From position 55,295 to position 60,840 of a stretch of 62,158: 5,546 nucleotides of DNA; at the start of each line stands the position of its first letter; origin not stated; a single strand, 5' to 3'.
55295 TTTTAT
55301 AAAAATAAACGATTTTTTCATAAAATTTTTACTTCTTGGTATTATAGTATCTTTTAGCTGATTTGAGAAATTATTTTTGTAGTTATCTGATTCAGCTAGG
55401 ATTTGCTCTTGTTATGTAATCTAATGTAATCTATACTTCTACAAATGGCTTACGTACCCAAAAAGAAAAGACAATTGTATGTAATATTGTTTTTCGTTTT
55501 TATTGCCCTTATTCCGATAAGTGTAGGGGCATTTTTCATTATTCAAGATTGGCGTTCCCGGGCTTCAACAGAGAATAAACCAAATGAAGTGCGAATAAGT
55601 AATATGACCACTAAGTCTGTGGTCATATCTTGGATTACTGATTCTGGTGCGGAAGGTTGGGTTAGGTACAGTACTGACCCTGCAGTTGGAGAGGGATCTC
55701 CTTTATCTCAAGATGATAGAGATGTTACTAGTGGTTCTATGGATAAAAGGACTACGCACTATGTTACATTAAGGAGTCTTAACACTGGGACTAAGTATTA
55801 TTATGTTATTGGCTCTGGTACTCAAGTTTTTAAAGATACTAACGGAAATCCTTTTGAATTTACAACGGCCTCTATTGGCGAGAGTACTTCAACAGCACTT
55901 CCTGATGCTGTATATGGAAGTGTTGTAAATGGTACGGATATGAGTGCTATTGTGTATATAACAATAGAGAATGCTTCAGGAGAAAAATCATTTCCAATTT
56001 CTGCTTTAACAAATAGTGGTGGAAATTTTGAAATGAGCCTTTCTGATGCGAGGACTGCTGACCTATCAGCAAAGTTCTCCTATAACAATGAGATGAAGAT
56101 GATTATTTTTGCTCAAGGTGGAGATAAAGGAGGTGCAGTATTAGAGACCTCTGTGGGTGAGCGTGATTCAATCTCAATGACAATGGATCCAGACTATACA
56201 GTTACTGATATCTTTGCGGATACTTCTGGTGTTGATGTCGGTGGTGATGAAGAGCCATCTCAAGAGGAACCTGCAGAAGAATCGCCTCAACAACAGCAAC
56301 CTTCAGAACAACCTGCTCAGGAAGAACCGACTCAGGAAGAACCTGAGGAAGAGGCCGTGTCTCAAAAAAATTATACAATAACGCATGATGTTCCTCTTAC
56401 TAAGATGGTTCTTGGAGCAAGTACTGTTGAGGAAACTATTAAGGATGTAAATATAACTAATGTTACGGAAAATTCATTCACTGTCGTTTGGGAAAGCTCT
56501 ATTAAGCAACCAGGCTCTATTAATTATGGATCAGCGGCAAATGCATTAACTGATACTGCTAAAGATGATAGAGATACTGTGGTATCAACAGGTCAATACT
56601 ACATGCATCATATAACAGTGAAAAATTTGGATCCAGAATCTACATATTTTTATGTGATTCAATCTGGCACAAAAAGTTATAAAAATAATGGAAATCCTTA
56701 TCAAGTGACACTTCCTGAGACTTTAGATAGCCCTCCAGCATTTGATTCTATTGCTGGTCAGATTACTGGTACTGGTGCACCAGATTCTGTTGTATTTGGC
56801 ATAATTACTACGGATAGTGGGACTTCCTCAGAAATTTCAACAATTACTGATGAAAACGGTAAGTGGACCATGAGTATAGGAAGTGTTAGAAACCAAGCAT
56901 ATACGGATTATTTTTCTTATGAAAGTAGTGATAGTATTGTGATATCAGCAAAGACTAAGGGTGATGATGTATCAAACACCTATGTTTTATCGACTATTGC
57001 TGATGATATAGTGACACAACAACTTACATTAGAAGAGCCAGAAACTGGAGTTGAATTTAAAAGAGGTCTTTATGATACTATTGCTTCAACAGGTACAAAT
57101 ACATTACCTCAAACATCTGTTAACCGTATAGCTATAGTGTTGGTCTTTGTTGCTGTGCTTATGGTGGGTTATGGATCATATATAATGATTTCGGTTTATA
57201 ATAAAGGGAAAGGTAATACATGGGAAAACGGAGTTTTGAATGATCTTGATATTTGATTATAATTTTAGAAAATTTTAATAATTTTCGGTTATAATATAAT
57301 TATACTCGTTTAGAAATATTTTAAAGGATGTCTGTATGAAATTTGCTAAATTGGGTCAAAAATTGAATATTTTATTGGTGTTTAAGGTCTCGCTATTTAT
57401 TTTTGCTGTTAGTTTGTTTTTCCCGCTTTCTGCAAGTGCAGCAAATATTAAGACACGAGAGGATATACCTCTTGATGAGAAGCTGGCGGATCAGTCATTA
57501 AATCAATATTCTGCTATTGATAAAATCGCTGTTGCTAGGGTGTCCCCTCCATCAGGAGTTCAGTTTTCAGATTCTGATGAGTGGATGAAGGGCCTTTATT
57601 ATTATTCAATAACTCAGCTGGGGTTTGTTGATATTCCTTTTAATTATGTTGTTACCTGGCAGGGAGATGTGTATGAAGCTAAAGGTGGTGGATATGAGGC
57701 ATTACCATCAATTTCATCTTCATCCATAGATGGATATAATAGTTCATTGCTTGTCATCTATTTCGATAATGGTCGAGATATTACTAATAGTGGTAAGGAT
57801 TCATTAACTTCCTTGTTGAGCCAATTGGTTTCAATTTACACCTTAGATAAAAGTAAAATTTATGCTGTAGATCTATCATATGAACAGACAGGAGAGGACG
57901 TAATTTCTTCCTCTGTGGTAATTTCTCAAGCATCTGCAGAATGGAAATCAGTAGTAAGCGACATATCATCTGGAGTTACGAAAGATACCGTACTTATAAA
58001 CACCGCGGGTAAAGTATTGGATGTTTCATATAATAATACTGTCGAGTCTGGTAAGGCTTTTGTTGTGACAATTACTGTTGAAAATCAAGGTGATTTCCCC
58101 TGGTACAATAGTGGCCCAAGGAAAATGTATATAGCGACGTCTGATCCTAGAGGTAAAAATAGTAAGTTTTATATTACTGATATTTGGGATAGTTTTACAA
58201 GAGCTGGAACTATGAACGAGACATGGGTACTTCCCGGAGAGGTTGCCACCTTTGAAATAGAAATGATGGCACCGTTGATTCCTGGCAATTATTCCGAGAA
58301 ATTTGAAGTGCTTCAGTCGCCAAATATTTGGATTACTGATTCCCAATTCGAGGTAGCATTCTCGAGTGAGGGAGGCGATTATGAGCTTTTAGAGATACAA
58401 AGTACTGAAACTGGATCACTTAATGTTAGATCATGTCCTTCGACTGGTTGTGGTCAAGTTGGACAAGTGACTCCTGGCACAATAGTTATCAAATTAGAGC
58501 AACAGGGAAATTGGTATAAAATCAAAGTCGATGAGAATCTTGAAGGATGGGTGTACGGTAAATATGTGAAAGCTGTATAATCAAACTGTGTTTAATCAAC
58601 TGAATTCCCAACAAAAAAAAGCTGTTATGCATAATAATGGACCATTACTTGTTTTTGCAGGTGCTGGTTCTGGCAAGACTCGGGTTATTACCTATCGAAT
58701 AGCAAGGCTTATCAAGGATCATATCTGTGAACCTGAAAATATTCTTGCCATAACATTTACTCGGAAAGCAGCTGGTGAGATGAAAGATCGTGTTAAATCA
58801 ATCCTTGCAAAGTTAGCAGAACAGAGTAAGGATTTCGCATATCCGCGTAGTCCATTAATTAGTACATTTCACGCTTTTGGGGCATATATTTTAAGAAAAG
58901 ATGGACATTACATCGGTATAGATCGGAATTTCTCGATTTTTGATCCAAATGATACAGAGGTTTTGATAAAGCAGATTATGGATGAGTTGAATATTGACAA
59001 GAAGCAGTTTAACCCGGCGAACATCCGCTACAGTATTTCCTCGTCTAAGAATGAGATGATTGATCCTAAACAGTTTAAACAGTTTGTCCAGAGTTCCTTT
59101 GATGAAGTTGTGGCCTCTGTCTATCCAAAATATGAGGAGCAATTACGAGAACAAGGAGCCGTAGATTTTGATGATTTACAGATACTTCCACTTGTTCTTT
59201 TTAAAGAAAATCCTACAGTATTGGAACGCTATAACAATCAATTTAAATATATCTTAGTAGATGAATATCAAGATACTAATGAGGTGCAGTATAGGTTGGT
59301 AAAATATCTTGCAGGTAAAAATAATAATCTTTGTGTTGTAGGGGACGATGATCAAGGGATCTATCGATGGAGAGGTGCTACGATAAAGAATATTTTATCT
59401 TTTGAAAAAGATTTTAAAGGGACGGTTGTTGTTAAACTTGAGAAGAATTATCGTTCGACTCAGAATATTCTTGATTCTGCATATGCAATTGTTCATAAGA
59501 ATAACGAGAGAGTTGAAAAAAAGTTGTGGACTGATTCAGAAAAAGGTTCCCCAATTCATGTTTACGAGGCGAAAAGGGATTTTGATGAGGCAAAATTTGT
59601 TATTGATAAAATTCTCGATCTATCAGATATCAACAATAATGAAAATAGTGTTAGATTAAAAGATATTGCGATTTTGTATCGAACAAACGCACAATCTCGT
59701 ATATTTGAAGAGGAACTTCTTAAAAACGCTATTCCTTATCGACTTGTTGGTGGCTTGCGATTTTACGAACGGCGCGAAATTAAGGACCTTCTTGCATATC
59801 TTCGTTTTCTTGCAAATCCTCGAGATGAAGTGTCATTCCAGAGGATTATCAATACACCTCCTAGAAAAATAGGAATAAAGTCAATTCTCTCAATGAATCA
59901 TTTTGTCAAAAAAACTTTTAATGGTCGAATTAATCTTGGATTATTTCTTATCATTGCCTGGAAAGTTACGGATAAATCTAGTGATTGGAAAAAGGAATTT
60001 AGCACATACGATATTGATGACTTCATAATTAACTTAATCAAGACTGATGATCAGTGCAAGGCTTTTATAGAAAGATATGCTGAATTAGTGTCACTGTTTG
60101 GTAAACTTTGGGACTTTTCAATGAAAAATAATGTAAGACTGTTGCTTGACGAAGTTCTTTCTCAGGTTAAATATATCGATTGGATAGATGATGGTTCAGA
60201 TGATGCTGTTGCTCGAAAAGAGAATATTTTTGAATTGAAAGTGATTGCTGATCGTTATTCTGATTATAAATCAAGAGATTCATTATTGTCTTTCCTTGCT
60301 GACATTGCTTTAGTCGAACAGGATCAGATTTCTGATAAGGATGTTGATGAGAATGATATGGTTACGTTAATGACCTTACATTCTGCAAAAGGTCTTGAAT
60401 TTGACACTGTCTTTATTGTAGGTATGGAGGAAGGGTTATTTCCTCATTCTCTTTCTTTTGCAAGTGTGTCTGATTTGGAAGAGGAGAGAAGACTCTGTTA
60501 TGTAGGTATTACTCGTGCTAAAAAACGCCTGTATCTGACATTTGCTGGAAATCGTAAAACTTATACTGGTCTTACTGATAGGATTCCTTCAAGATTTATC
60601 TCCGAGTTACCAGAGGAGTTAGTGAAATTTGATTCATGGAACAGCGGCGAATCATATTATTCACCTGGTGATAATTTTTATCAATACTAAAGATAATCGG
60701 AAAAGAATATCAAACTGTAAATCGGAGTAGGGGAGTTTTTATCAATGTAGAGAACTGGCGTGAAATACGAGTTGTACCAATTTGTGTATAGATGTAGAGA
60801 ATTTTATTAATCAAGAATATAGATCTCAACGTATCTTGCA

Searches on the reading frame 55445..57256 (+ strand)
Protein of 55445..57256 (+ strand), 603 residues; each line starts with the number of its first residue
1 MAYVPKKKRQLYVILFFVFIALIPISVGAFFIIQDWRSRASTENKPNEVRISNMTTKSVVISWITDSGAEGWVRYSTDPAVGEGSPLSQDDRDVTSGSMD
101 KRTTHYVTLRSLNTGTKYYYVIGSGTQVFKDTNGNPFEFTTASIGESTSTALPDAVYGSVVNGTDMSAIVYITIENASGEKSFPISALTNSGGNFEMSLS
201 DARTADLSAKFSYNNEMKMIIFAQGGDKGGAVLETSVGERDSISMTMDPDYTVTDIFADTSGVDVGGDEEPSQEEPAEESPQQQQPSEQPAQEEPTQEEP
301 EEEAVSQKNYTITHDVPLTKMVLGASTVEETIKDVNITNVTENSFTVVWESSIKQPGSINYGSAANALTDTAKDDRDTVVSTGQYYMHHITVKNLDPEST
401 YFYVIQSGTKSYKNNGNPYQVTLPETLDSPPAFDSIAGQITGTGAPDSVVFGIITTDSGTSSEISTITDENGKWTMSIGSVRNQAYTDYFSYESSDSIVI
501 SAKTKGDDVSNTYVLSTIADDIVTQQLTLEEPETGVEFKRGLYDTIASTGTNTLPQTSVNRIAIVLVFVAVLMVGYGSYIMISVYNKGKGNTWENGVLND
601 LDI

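Call 30: search_protein_families(library=pfam, proteins=[window:55445-57256:+], max_evalue=0.00001)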
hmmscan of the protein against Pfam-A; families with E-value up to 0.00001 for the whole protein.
window:55445-57256:+ (603 aa): 2 families
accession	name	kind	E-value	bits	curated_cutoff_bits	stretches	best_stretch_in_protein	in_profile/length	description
PF16656.11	Pur_ac_phosph_N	-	6.5e-20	71.9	30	2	49-141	4-93/93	Purple acid Phosphatase, N-terminal domain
PF00041.27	fn3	-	2.3e-06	28.1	25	0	332-411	3-72/84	Fibronectin type III domain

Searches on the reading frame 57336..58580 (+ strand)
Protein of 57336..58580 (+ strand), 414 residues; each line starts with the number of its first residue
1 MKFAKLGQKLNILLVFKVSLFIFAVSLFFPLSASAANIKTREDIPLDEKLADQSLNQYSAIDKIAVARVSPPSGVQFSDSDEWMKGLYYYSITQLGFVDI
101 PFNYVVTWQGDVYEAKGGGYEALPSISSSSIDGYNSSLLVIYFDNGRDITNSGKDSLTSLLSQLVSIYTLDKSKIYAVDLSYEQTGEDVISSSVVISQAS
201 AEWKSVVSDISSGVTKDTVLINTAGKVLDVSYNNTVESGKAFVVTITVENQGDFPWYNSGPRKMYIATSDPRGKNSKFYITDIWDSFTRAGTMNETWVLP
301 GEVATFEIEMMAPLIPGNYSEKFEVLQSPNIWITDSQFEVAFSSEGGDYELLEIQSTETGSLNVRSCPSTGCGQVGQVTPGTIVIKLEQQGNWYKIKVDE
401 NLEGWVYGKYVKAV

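Call 30: search_protein_families(library=pfam, proteins=[window:57336-58580:+], max_evalue=0.00001)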
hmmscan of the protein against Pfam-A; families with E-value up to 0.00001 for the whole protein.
window:57336-58580:+ (414 aa): 1 family
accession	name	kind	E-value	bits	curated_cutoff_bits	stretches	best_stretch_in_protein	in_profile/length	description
PF08239.17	SH3_3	-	1.7e-16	60.6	27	1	361-412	2-54/54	Bacterial SH3 domain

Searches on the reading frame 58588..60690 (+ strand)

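Call 30: search_protein_families(library=pfam, proteins=[window:58588-60690:+], max_evalue=0.00001)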
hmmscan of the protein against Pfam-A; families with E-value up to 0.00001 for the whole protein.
window:58588-60690:+ (700 aa): 5 families
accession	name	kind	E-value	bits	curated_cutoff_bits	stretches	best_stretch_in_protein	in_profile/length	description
PF00580.27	UvrD-helicase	-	9.6e-95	317.8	23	1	5-277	1-271/271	UvrD/REP helicase N-terminal domain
PF13361.12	UvrD_C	-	5.2e-77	260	25.6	1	282-653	1-348/350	UvrD-like helicase C-terminal domain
PF13245.12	AAA_19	-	1.8e-23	83.6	25.1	1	9-260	1-132/134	AAA domain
PF13538.12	UvrD_C_2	-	1.5e-10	41.2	27.4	1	592-651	2-52/52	UvrD-like helicase C-terminal domain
PF01443.25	Viral_helicase1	-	1.1e-07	32.3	21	0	590-650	175-226/228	Viral superfamily 1 RNA helicase core domain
